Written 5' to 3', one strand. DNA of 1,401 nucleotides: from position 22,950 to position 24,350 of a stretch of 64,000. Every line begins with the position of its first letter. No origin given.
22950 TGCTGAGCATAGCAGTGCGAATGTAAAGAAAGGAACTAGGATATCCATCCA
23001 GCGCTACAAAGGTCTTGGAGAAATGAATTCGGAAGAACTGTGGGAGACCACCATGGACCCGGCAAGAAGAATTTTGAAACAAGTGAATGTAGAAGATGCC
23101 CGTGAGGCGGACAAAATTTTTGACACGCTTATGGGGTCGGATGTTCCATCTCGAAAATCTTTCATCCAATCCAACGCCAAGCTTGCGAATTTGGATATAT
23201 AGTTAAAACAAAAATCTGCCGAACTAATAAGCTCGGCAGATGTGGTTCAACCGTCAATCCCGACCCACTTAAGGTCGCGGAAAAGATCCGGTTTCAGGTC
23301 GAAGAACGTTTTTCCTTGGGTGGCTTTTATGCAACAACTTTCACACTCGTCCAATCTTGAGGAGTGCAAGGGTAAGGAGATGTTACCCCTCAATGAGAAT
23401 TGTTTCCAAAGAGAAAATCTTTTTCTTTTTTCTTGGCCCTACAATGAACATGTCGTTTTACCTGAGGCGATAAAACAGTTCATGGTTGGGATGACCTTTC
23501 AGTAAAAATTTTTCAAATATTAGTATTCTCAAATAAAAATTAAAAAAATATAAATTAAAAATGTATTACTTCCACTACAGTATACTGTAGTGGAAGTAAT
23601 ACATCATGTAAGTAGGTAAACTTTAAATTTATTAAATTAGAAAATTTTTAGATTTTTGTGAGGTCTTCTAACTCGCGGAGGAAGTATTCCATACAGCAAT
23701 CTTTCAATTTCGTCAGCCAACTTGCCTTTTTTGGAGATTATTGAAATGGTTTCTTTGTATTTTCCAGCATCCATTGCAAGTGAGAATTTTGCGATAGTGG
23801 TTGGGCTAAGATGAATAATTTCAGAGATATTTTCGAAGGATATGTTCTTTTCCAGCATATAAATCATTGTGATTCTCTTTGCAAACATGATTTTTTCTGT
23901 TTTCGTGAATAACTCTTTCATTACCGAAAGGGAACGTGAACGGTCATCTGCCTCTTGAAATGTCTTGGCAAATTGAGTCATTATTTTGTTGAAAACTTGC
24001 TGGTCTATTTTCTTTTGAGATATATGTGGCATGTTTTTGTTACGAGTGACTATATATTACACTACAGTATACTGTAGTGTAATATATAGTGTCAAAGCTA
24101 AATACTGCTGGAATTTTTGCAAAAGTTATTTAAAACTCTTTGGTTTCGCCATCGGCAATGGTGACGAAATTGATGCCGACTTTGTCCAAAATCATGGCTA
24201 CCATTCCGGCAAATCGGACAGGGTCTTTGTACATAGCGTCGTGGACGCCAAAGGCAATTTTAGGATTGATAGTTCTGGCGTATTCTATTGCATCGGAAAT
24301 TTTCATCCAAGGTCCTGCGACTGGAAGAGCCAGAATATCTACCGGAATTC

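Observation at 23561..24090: Two 42-44 bp perfect palindromes with the same 20-bp core bracket a TrpR-like HTH gene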

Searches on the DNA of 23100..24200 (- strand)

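Call 9: search_rna_families(source=window, start=23100, end=24200, threshold=evalue, max_evalue=10)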
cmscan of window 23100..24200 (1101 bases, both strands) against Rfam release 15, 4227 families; matches with E-value up to 10: 29.
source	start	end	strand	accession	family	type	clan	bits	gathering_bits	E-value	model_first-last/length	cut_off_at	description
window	24045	24094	-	RF03523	mir-4703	Gene; miRNA;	-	32.2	88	0.00017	1-61/61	no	mir-4703 microRNA precursor family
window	23560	23607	+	RF03751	mir-7445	Gene; miRNA;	-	28.6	79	0.011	1-60/60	no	mir-7445 microRNA precursor family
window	23558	23605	-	RF03751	mir-7445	Gene; miRNA;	-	27.5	79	0.022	1-60/60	no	mir-7445 microRNA precursor family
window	24034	24102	+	RF03718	mir-2804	Gene; miRNA;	-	26.4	86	0.012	1-78/78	no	mir-2804 microRNA precursor family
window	24050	24089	-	RF04228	MIR6140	Gene; miRNA;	-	25.8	140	0.029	1-165/165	no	MIR6140 microRNA precursor family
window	23559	23604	-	RF04127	MIR8007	Gene; miRNA;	-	24.3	195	0.038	1-226/226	no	MIR8007 microRNA precursor family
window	24049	24090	-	RF03718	mir-2804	Gene; miRNA;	-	23.9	86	0.062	19-66/78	no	mir-2804 microRNA precursor family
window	23563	23602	+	RF04228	MIR6140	Gene; miRNA;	-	23.4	140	0.11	1-165/165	no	MIR6140 microRNA precursor family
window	23543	23622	+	RF02625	WsnRNA46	Gene; sRNA;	-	22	65.3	0.15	1-151/151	no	Wolbachia sRNA 46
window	23570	23597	+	RF03523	mir-4703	Gene; miRNA;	-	21.9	88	0.12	1-61/61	no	mir-4703 microRNA precursor family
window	24052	24087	+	RF03316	mir-1263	Gene; miRNA;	-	21.6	95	0.36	1-84/84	no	mir-1263 microRNA precursor family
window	24036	24099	-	RF00928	mir-590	Gene; miRNA;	-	21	65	0.37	1-86/86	no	mir-590 microRNA precursor family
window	24050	24089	+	RF00928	mir-590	Gene; miRNA;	-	20.7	65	0.45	19-69/86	no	mir-590 microRNA precursor family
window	24050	24089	+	RF04128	MIR8562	Gene; miRNA;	-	20.4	211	0.39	1-242/242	no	MIR8562 microRNA precursor family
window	23564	23601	+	RF04128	MIR8562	Gene; miRNA;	-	19.1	211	0.74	1-242/242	no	MIR8562 microRNA precursor family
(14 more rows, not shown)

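Call 56: search_rna_families(source=L001, start=3300, end=4000, threshold=evalue, max_evalue=0.1)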
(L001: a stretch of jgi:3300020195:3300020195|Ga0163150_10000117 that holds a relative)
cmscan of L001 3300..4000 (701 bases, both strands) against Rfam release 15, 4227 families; matches with E-value up to 0.1: 8.
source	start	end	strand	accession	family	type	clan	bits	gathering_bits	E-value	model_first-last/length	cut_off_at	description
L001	3885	3991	-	RF03921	MIR860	Gene; miRNA;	-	30.4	89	0.00048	1-115/115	no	MIR860 microRNA precursor family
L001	3899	3971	-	RF03556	mir-559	Gene; miRNA;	-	28.8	95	0.0023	1-91/91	no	mir-559 microRNA precursor family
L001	3874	3998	+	RF02625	WsnRNA46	Gene; sRNA;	-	27.3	65.3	0.0033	1-151/151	no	Wolbachia sRNA 46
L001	3897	3973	-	RF04195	MIR6217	Gene; miRNA;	-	26.6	110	0.001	1-228/228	no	MIR6217 microRNA precursor family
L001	3895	3975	+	RF00694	mir-137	Gene; miRNA;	CL00092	25.4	56.7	0.0071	1-72/72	no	mir-137 microRNA precursor family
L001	3893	4000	+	RF02593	NsiR8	Gene; sRNA;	-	24.5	61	0.034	1-118/172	3'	Nitrogen stress-induced RNA 8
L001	3662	3731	+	RF01786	c-di-GMP-II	Cis-reg; riboswitch;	CL00127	23.3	53.5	0.022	1-84/84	no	Cyclic di-GMP-II riboswitch aptamer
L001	3320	3344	+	RF01338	CRISPR-DR25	Gene; CRISPR;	CL00014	22.5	36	0.072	1-25/25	no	CRISPR RNA direct repeat element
